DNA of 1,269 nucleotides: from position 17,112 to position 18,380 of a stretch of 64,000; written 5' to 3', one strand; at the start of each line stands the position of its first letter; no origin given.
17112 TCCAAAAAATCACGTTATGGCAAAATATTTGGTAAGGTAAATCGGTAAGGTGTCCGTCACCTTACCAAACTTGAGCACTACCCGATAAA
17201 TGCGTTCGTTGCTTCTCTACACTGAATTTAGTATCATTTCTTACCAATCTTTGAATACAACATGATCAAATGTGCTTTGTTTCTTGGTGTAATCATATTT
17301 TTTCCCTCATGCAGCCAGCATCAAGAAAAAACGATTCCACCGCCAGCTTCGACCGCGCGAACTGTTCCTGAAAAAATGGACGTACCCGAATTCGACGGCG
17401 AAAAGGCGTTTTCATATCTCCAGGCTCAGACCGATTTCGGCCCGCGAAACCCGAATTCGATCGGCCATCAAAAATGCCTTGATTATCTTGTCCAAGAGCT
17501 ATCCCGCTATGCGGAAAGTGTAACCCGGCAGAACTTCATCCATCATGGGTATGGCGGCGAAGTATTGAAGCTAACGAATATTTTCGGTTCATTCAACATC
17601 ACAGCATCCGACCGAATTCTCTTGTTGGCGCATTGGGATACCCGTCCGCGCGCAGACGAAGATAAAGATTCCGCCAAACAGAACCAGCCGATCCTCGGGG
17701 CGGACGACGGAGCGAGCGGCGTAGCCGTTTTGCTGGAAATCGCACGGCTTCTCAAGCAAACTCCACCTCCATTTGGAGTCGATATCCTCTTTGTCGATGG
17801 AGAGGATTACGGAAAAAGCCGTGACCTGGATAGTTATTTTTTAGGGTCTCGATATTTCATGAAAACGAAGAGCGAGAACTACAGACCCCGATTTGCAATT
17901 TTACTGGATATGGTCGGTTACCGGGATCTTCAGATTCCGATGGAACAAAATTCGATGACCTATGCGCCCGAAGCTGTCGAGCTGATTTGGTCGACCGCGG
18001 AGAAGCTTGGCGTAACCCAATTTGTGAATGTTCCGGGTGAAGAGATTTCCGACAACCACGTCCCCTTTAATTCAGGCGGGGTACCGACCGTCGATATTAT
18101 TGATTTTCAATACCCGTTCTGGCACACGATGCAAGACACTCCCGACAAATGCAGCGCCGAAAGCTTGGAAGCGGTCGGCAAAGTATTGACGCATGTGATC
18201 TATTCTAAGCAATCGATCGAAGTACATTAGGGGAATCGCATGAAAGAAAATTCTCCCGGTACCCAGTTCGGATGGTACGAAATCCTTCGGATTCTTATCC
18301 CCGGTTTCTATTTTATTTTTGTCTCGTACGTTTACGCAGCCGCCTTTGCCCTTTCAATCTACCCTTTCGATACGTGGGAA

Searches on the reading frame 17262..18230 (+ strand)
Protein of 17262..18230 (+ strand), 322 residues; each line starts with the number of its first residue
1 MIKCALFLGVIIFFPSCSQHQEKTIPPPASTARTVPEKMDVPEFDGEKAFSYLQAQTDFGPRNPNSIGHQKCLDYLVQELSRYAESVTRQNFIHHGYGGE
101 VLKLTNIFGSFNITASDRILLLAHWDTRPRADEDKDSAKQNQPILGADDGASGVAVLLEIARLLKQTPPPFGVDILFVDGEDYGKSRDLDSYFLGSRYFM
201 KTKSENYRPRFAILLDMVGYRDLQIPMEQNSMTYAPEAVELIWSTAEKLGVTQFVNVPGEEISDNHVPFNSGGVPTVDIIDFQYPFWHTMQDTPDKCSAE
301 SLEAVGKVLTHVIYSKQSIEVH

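Call 29: find_encoding_contigs(protein=window:17262-18230:+, flank=10000, max_places=10)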
Protein window:17262-18230:+ (322 aa): no gene with exactly this product is on record in the collection.

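Call 30: find_homologous_proteins(query=window:17262-18227:+, max_evalue=1e-30)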
Query window:17262-18227:+ (322 aa): 5881 proteins with E <= 1e-30 among 7742 candidates; the best 120 are listed.
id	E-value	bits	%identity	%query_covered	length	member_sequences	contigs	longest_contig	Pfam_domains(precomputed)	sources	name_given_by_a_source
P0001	2.1e-218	742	100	100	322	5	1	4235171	PF04389.23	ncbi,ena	-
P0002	1.9e-190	650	88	100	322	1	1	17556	PF04389.23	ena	-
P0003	4.8e-181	619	84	99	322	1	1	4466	PF04389.23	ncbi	-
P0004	1.5e-180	617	84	98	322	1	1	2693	PF04389.23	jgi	jgi:glutaminyl-peptide cyclotransferase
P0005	4.1e-180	616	83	100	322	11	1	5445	PF04389.23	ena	-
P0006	9.2e-179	612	82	99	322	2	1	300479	PF04389.23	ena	-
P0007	1.4e-178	611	81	99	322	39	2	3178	PF04389.23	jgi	jgi:hypothetical protein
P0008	3.7e-178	610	81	99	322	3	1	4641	PF04389.23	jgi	jgi:hypothetical protein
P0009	2.1e-173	594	80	99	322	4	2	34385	PF04389.23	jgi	-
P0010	2.5e-173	594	80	98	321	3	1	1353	PF04389.23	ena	-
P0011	1.3e-166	572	89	87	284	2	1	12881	PF04389.23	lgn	-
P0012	1.6e-165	568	86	88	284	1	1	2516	PF04389.23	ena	-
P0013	2.0e-165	568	76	99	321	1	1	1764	PF04389.23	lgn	-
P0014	4.8e-165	566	77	99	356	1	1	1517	PF04389.23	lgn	-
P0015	4.1e-163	560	76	98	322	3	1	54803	PF04389.23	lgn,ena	-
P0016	1.9e-162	558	85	86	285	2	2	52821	PF04389.23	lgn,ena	-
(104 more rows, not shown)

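Call 31: find_encoding_contigs(protein=P0001, flank=10000, max_places=5)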
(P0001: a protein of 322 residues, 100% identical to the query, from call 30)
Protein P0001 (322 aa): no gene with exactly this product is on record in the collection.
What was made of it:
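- On MITE (non-autonomous DDE transposon): The rest of the 4.24-Mb genome could not be read (calls 29, 31).
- On IS1-family derivative: The 4.24-Mb source contig is not retrievable (calls 29, 31).
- Tried and rejected: Looking up the window's own M28 peptidase to reach the source genome failed twice (calls 29, 31).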

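Call 32: find_encoding_contigs(protein=P0002, flank=10000, max_places=3)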
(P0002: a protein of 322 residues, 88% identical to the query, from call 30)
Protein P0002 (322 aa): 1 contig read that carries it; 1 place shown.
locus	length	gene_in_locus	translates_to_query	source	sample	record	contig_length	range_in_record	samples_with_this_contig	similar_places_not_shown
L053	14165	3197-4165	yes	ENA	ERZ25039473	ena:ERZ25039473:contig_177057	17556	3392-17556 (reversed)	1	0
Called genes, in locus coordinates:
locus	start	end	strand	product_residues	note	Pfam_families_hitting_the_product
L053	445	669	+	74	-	-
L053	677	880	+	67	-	PF02113:Peptidase_S13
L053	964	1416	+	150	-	PF02113:Peptidase_S13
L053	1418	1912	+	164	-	PF02113:Peptidase_S13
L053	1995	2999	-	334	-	PF13349:DUF4097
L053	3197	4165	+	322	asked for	PF04389:Peptidase_M28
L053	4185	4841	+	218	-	-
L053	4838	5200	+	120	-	PF06325:PrmA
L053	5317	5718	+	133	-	PF06325:PrmA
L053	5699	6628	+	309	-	PF02541:Ppx-GppA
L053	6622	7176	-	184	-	-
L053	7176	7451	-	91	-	-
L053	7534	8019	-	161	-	PF00266:Aminotran_5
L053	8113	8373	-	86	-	-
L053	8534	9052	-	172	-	-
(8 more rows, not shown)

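Call 34: find_encoding_contigs(protein=P0006, flank=10000, max_places=2)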
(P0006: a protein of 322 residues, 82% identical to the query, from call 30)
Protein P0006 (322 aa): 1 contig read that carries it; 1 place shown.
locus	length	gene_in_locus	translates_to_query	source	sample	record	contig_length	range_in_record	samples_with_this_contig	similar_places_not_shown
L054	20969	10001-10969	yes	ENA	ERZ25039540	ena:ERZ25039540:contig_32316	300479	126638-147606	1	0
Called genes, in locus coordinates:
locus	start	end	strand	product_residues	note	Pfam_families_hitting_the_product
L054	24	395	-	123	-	PF06103:DUF948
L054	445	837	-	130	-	PF12732:YtxH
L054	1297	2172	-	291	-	PF12773:DZR, PF13240:Zn_Ribbon_1 (weak), PF13248:Zn_ribbon_3 (faint), PF21033:RMD1-3 (faint), PF23914:TPR_CcmH_CycH (faint), PF00515:TPR_1 (faint), PF13371:TPR_9 (weak), PF13432:TPR_16 (weak), +6 more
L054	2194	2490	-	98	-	PF00216:Bac_DNA_binding, PF18291:HU-HIG (weak), PF14908:HU-CCDC81_euk_1 (weak)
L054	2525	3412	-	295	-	PF00574:CLP_protease (weak), PF01972:SDH_protease (faint), PF25145:NfeD1b_N (weak), PF01343:Peptidase_S49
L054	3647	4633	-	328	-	PF02618:YceG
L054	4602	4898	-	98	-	PF01817:CM_2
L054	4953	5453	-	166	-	PF00290:Trp_syntA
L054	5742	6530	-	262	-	PF00814:TsaD, PF22521:HypF_C_2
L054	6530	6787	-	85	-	PF00814:TsaD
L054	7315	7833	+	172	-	PF02113:Peptidase_S13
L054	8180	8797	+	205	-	PF02113:Peptidase_S13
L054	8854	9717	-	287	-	PF13349:DUF4097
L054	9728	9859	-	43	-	-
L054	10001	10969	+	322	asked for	PF04389:Peptidase_M28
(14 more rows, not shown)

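Call 35: find_encoding_contigs(protein=P0016, flank=10000, max_places=2)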
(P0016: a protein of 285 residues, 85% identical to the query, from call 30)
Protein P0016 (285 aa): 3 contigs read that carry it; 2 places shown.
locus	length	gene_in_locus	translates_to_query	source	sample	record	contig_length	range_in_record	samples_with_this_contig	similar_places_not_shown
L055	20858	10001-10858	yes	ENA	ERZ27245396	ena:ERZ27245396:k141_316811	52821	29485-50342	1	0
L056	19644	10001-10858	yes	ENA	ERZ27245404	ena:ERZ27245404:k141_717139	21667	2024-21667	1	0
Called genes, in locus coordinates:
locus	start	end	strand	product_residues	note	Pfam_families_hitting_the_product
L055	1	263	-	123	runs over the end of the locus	PF06103:DUF948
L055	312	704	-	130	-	PF12732:YtxH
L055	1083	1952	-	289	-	PF12773:DZR (weak), PF13240:Zn_Ribbon_1 (weak), PF13248:Zn_ribbon_3 (faint), PF13414:TPR_11 (faint), PF13424:TPR_12 (faint), PF13431:TPR_17 (faint), PF13371:TPR_9 (weak), PF14559:TPR_19 (weak), +4 more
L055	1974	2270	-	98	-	PF00216:Bac_DNA_binding, PF18291:HU-HIG (weak), PF14908:HU-CCDC81_euk_1 (weak)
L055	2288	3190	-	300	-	PF00574:CLP_protease (weak), PF25145:NfeD1b_N (weak), PF01343:Peptidase_S49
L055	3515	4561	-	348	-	PF02618:YceG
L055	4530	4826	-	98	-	PF01817:CM_2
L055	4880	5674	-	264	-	PF00290:Trp_syntA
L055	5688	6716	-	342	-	PF00814:TsaD, PF22521:HypF_C_2 (weak)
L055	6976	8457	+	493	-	PF02113:Peptidase_S13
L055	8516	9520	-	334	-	PF13349:DUF4097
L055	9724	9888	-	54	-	-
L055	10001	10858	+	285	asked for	PF04389:Peptidase_M28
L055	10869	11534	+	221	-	-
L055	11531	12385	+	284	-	PF06325:PrmA, PF01135:PCMT (faint), PF05175:MTS, PF12847:Methyltransf_18 (weak), PF13649:Methyltransf_25 (weak), PF13847:Methyltransf_31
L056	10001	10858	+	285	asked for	PF04389:Peptidase_M28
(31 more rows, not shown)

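Call 88: list_cluster_members(proteins=[P0001, P0251, P0006])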
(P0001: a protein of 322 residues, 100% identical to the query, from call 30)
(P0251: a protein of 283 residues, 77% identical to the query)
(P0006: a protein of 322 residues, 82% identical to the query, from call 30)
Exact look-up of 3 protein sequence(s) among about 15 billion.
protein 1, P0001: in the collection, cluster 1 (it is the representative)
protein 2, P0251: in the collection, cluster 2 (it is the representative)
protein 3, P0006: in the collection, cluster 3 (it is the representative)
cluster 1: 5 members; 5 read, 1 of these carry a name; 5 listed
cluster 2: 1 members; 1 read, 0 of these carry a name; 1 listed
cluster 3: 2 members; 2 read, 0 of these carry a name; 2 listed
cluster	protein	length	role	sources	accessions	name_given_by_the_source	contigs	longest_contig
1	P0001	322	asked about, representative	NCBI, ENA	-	-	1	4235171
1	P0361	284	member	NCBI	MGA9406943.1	MAG: M28 family peptidase [Bacteroidota bacterium]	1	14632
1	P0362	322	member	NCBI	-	-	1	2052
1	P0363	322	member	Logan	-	-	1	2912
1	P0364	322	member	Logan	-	-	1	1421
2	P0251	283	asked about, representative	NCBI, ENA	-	-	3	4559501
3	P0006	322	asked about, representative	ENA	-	-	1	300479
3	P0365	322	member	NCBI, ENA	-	-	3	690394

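Call 89: find_encoding_contigs(protein=P0361, flank=10000, max_places=2)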
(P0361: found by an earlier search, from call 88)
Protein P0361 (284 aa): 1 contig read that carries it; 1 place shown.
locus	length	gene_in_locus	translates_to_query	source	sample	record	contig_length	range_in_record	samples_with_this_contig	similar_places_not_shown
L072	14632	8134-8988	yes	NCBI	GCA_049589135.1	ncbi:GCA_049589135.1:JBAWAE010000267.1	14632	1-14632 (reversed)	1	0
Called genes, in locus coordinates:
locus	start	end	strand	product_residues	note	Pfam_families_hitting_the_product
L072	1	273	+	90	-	?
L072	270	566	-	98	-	PF00216:Bac_DNA_binding, PF18291:HU-HIG (weak), PF14908:HU-CCDC81_euk_1 (weak)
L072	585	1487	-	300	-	PF00574:CLP_protease (faint), PF25145:NfeD1b_N (weak), PF01343:Peptidase_S49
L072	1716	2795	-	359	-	PF02618:YceG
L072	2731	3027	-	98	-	PF01817:CM_2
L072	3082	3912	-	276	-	PF00290:Trp_syntA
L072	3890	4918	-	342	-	PF00814:TsaD, PF02543:Carbam_trans_N (weak), PF22521:HypF_C_2 (weak)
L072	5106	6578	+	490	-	PF02113:Peptidase_S13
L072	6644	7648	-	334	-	PF13349:DUF4097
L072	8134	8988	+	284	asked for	PF04389:Peptidase_M28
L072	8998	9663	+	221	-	-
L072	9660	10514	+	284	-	PF06325:PrmA, PF05175:MTS (weak), PF12847:Methyltransf_18 (weak), PF13649:Methyltransf_25, PF13847:Methyltransf_31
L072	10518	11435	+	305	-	PF02541:Ppx-GppA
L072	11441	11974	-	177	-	-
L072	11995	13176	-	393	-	PF00266:Aminotran_5, PF01212:Beta_elim_lyase (weak), PF01041:DegT_DnrJ_EryC1 (weak)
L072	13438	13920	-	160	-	-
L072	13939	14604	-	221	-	-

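Call 91: find_encoding_contigs(protein=P0011, flank=10000, max_places=2)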
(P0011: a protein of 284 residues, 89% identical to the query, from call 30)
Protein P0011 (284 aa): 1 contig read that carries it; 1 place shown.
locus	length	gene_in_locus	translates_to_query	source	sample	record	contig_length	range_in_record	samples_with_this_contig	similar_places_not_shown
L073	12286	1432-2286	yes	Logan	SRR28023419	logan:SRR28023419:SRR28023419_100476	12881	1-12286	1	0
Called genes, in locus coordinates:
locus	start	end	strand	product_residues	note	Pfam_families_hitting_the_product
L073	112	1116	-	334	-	PF13349:DUF4097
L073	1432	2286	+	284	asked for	PF04389:Peptidase_M28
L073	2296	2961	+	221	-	-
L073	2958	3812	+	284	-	PF06325:PrmA, PF12847:Methyltransf_18 (weak), PF13649:Methyltransf_25 (weak), PF13847:Methyltransf_31 (weak)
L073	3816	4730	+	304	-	PF02541:Ppx-GppA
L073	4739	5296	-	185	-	-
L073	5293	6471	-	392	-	PF00266:Aminotran_5, PF01053:Cys_Met_Meta_PP (weak), PF01212:Beta_elim_lyase (weak)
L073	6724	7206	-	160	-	-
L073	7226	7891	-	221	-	PF13490:zf-HC2 (weak)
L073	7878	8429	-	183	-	PF05263:DUF722 (faint), PF04542:Sigma70_r2, PF08281:Sigma70_r4_2, PF04545:Sigma70_r4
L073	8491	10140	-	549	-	PF14052:Caps_assemb_Wzi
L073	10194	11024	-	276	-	PF03741:TerC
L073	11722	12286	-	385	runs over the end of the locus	?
